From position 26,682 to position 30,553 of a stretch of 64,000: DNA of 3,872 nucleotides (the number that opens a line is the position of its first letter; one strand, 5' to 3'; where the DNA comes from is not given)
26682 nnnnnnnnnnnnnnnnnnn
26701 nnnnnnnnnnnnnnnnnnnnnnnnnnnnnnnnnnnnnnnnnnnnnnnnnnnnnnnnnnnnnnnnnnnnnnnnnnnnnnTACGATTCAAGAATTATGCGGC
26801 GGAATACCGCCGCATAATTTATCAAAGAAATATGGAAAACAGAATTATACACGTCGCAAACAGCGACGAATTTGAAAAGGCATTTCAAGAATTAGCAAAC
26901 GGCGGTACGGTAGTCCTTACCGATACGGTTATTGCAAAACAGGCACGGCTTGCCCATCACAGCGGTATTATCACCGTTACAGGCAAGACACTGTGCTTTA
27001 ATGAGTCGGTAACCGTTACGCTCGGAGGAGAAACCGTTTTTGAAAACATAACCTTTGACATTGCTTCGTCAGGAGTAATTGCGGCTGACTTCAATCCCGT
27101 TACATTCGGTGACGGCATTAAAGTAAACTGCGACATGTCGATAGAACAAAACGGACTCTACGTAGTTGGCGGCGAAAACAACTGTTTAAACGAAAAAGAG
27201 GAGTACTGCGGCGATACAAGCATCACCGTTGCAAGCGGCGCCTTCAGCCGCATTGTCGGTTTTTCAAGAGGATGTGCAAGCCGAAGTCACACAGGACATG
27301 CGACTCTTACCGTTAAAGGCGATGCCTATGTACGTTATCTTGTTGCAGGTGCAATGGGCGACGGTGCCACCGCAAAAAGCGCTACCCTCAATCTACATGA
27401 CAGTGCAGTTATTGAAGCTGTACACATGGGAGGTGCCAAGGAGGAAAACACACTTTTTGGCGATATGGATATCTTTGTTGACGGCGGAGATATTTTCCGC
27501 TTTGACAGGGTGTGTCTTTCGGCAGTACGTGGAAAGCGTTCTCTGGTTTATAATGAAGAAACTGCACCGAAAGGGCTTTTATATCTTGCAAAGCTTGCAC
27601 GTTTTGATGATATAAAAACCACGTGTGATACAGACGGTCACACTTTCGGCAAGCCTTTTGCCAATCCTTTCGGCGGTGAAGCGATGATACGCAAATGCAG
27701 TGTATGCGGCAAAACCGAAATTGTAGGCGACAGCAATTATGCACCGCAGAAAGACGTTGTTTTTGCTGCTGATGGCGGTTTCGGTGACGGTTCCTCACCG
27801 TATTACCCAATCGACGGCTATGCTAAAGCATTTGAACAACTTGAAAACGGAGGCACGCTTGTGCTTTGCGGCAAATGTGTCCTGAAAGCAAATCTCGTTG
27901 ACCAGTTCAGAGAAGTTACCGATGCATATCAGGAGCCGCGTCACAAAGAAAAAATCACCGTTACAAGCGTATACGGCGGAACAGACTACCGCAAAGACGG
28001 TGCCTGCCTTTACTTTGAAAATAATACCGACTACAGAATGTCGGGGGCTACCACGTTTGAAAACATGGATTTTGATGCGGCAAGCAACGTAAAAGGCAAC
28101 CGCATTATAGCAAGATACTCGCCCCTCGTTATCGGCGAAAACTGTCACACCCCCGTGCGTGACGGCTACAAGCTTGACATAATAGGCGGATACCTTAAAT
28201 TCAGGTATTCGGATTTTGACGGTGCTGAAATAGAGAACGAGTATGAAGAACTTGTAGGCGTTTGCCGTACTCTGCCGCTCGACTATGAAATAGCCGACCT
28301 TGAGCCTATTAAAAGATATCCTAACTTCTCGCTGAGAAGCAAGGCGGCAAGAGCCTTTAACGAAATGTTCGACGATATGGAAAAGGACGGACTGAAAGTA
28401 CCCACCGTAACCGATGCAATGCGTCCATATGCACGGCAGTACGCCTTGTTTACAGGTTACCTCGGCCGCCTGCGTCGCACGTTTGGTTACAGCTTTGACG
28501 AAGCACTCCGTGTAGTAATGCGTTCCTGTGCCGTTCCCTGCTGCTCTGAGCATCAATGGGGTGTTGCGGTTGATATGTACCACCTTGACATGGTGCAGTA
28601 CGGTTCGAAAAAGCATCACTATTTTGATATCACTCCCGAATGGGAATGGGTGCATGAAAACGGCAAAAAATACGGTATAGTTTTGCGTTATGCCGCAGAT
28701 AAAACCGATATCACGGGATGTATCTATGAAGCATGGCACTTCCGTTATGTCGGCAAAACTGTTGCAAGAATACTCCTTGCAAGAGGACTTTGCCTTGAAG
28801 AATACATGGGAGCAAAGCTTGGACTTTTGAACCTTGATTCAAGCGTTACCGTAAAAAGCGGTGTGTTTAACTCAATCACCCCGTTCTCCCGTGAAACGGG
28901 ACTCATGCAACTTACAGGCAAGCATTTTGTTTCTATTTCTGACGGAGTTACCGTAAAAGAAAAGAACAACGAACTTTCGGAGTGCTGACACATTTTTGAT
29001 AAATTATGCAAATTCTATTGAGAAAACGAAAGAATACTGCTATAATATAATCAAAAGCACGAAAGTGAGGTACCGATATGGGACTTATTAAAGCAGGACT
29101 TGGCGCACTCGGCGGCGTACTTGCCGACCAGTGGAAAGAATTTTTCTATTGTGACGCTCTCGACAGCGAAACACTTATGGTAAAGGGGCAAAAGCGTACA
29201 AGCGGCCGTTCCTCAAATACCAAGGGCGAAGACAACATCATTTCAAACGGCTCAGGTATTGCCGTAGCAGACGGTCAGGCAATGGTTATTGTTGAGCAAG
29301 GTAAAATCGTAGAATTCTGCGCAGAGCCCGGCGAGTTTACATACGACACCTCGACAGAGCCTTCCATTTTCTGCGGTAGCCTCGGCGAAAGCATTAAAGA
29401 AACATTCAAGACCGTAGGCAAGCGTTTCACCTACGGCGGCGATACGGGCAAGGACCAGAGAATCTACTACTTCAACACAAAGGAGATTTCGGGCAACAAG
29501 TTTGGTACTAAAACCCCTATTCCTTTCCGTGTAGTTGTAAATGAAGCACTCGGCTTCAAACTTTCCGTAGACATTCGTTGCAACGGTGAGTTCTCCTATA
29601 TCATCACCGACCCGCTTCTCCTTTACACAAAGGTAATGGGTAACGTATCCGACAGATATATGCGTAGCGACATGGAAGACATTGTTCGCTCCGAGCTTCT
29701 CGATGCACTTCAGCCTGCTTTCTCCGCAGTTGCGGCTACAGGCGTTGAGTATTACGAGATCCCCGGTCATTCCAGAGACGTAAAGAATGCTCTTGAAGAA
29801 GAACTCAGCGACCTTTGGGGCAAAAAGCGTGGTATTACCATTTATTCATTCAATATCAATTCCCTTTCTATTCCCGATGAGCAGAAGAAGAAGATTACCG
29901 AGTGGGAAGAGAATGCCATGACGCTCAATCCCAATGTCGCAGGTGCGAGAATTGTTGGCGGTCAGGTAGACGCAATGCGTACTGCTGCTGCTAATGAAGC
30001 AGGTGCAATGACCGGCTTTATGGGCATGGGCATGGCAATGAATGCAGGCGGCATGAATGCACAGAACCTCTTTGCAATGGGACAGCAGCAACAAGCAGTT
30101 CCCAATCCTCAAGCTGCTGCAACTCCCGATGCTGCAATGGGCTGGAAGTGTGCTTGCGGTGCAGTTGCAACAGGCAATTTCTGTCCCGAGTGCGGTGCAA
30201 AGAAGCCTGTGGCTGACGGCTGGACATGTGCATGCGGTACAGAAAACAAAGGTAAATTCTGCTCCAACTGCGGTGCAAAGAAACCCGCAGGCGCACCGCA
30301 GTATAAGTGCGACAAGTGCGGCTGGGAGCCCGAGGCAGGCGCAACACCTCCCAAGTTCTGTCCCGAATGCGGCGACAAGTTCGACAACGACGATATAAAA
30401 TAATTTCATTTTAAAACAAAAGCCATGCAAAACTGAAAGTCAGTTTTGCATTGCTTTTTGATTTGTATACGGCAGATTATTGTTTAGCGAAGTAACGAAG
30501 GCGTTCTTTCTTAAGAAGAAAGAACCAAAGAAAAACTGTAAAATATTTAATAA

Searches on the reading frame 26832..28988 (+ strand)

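Call 83: search_protein_families(library=pfam, proteins=[window:26832-28988:+], max_evalue=0.001)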
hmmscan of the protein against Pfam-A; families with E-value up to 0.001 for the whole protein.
window:26832-28988:+ (718 aa): 1 family
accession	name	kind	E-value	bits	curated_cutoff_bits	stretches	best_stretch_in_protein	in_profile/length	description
PF02557.22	VanY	-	1.4e-26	93.3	25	1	500-642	3-132/132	D-alanyl-D-alanine carboxypeptidase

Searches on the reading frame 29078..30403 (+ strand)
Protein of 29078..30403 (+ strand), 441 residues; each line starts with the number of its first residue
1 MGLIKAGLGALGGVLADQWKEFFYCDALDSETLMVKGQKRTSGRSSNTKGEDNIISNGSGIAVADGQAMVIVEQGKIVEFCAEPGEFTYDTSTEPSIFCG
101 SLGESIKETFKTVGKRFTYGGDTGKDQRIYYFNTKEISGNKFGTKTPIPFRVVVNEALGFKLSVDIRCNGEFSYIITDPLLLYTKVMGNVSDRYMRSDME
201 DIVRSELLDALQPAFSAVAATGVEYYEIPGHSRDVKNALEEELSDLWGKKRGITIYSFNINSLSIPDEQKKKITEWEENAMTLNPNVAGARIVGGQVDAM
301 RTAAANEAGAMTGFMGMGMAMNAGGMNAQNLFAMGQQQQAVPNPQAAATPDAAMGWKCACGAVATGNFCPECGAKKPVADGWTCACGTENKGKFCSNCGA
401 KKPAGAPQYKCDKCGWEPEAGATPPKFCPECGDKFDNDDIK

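Call 83: search_protein_families(library=pfam, proteins=[window:29078-30403:+], max_evalue=0.001)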
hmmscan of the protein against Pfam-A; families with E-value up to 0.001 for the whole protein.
window:29078-30403:+ (441 aa): 1 family
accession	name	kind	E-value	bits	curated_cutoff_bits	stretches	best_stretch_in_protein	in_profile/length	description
PF13421.11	Band_7_1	-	2.2e-16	60.6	24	1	52-275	8-205/211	SPFH domain-Band 7 family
